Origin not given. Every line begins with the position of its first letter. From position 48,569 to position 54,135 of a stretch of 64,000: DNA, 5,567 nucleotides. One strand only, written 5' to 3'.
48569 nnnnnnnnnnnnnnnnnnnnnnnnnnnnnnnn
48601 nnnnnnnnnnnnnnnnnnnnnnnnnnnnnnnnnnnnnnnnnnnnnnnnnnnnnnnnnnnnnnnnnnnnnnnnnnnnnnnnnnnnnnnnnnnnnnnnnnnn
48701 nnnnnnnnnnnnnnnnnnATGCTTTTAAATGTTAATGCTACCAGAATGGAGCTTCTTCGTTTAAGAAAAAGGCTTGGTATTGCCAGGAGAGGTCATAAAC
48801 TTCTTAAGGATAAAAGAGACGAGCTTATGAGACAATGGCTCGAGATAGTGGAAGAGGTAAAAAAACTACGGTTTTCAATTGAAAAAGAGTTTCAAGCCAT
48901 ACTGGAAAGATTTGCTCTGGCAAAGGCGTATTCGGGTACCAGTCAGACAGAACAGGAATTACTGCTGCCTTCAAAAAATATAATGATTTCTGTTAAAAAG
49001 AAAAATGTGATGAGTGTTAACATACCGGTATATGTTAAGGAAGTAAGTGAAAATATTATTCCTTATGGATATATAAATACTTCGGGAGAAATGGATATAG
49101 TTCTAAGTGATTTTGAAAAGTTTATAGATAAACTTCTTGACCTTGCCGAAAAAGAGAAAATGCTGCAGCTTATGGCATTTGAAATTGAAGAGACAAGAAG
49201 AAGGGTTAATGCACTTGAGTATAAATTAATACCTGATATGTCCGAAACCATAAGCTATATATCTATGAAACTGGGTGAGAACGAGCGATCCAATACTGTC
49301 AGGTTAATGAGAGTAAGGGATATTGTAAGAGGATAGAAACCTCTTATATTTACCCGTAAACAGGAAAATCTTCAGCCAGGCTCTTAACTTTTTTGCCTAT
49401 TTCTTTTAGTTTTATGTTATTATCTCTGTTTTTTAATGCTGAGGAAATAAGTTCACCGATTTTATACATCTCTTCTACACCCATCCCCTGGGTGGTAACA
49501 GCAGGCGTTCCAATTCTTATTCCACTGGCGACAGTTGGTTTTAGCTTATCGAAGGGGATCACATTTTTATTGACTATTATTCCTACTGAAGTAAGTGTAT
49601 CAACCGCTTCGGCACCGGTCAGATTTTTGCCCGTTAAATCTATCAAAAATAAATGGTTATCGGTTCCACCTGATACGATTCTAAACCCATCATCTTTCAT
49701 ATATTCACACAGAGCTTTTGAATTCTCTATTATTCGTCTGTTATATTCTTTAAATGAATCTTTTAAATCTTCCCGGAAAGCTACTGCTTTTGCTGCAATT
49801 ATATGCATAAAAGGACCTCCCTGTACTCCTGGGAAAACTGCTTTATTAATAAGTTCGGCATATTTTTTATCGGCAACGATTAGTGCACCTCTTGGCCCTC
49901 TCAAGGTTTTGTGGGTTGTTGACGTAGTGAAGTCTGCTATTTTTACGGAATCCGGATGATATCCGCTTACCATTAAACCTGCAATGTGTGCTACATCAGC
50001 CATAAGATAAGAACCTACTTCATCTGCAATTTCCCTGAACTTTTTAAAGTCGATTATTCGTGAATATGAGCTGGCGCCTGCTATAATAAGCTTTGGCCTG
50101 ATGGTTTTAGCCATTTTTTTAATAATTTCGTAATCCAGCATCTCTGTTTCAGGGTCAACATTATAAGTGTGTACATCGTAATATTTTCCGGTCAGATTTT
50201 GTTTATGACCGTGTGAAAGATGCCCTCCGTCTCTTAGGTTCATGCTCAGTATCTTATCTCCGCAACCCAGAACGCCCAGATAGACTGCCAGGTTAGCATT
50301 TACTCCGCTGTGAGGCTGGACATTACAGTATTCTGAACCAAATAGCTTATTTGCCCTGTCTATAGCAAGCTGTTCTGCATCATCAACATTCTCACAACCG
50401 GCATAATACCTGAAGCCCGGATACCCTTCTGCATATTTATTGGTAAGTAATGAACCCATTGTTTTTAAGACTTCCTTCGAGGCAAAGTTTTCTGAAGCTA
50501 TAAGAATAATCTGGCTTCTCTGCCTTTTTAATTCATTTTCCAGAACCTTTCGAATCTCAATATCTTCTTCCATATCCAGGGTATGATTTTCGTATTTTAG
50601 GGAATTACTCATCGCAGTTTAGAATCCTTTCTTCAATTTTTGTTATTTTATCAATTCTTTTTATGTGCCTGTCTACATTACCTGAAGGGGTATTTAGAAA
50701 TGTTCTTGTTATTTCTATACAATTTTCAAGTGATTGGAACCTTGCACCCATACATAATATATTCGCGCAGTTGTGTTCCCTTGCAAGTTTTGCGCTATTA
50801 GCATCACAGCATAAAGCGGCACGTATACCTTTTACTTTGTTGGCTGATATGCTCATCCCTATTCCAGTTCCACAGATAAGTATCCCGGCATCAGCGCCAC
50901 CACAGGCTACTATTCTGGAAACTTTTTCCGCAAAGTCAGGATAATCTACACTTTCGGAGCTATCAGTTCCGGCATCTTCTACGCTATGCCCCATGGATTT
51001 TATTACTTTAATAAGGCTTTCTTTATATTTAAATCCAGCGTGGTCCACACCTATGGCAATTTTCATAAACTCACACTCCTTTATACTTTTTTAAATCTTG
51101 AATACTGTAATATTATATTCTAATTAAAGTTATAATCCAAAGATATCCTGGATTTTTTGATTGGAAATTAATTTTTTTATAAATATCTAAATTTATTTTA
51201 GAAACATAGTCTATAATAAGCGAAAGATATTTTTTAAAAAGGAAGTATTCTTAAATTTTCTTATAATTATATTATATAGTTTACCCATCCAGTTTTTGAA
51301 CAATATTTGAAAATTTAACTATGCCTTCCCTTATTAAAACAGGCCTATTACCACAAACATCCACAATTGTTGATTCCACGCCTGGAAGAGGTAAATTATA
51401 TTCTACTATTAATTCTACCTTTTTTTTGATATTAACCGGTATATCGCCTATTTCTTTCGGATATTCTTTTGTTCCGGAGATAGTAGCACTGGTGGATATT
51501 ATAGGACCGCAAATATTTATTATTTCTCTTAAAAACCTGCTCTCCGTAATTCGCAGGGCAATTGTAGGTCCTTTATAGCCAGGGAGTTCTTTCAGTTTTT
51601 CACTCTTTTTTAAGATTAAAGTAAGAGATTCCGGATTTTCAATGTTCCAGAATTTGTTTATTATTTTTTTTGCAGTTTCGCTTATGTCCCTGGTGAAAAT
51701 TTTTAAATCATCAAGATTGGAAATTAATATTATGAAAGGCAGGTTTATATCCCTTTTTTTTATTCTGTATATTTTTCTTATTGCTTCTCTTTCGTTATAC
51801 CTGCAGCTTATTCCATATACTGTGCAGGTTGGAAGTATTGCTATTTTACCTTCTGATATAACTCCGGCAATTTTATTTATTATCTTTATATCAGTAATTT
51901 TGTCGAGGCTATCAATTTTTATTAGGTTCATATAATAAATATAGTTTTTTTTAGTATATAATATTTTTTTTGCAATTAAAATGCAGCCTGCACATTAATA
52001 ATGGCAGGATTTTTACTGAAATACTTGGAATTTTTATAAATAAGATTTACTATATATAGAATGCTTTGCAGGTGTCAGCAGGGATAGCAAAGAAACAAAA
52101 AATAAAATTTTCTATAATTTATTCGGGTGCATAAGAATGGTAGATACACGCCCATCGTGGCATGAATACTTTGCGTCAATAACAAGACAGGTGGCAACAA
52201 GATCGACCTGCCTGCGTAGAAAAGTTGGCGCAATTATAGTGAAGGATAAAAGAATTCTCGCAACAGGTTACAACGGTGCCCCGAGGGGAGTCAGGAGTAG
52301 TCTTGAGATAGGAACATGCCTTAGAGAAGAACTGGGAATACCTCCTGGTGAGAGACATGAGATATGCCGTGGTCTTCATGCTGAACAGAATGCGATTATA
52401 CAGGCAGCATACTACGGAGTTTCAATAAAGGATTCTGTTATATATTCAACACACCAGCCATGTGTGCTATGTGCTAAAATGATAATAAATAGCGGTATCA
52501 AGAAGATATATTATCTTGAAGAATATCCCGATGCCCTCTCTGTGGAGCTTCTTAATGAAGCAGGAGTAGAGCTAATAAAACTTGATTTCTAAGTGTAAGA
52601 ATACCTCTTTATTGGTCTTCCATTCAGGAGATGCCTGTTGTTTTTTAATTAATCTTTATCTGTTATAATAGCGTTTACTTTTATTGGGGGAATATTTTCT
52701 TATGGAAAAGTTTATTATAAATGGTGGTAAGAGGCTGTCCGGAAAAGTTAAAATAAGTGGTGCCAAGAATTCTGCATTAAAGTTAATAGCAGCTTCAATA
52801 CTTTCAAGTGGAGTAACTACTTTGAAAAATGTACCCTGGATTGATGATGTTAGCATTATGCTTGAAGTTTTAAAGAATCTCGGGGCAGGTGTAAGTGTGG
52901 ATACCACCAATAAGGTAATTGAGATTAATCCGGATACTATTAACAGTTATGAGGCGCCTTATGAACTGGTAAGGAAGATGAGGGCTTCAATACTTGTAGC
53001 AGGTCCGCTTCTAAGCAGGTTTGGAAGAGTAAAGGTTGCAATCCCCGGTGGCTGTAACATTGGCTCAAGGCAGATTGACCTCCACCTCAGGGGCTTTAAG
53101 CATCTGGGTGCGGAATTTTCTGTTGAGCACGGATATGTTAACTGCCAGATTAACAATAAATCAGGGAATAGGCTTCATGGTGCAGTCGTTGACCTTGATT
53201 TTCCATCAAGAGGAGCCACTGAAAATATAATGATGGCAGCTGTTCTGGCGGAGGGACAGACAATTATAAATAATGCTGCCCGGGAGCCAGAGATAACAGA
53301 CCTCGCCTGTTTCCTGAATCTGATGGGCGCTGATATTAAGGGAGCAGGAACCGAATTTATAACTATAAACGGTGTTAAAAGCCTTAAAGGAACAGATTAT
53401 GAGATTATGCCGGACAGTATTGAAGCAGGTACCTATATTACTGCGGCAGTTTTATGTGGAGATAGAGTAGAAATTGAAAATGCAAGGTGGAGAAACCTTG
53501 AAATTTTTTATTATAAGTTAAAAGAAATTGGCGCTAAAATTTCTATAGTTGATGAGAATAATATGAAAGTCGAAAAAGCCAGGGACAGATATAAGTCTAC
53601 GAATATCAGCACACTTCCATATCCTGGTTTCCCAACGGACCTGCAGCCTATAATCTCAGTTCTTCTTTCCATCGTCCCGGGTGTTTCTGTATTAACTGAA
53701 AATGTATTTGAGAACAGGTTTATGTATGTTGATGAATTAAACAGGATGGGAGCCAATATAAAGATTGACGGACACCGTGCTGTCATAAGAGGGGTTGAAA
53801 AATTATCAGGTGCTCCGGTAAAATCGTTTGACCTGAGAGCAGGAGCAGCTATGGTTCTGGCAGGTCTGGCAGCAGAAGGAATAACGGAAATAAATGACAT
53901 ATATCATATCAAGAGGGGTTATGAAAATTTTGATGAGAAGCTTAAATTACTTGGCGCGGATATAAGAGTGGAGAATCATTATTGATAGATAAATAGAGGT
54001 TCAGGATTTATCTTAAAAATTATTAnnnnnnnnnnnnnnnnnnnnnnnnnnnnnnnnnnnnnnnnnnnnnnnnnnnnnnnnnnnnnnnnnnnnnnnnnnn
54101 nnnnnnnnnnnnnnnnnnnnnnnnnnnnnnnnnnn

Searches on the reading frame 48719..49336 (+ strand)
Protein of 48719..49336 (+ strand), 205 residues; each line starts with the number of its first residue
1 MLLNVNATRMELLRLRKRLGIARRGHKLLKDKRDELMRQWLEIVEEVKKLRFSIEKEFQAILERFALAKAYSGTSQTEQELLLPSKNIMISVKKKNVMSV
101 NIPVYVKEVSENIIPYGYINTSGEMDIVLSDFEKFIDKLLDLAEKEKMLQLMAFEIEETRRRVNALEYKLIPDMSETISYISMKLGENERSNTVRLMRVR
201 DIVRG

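Call 49: search_protein_families(library=pfam, proteins=[window:48719-49336:+], max_evalue=0.0001)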
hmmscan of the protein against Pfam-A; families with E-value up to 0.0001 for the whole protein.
window:48719-49336:+ (205 aa): 1 family
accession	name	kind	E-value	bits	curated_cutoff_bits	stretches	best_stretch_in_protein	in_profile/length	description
PF01813.22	ATP-synt_D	-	1.1e-52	179.2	25.7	1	11-200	1-195/196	ATP synthase subunit D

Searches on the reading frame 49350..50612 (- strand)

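Call 49: search_protein_families(library=pfam, proteins=[window:49350-50612:-], max_evalue=0.0001)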
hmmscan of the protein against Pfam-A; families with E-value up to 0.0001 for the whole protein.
window:49350-50612:- (420 aa): 2 families
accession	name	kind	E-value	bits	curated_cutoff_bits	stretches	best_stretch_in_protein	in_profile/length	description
PF00464.25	SHMT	-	1.9e-151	504.7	27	1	15-389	3-399/399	Serine hydroxymethyltransferase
PF00155.27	Aminotran_1_2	-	8.5e-06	25.6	19.7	1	92-375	56-352/361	Aminotransferase class I and II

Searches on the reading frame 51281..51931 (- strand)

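Call 49: search_protein_families(library=pfam, proteins=[window:51281-51931:-], max_evalue=0.0001)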
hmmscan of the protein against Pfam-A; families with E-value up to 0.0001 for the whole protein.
window:51281-51931:- (216 aa): 1 family
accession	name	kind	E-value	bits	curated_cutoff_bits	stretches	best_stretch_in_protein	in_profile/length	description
PF01300.24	Sua5_yciO_yrdC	-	1.8e-40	138.8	25.1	1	24-203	2-178/178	Telomere recombination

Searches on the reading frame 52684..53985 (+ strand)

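Call 49: search_protein_families(library=pfam, proteins=[window:52684-53985:+], max_evalue=0.0001)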
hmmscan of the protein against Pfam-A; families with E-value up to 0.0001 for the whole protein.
window:52684-53985:+ (433 aa): 1 family
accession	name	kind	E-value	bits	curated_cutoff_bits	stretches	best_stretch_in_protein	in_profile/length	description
PF00275.25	EPSP_synthase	-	2.8e-112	375.9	22.8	1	13-420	2-417/417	EPSP synthase (3-phosphoshikimate 1-carboxyvinyltransferase)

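Call 76: search_protein_families(library=ncbifam, proteins=[window:52684-53985:+], max_evalue=0.00001)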
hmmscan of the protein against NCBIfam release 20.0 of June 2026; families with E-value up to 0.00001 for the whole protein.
window:52684-53985:+ (433 aa): 6 families
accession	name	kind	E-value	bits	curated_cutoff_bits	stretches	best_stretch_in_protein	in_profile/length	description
NF006873.0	PRK09369.1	subfamily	4.7e-174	578.9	297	1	7-429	1-416/419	UDP-N-acetylglucosamine 1-carboxyvinyltransferase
TIGR01072.1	murA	equivalog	9.5e-170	564.9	392.7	1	7-428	1-415/416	UDP-N-acetylglucosamine 1-carboxyvinyltransferase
NF009470.0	PRK12830.1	equivalog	8.3e-151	502.4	552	1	7-430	1-415/417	UDP-N-acetylglucosamine 1-carboxyvinyltransferase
TIGR01356.1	aroA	equivalog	1.8e-29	102.8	287.25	2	229-425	210-414/415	3-phosphoshikimate 1-carboxyvinyltransferase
NF011381.1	PRK14806.1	equivalog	3.2e-19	68.6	902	1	9-429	303-732/733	bifunctional prephenate dehydrogenase/3-phosphoshikimate 1-carboxyvinyltransferase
NF008816.0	PRK11860.1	equivalog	3.7e-08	32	943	0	18-79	15-76/662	bifunctional 3-phosphoshikimate 1-carboxyvinyltransferase/cytidylate kinase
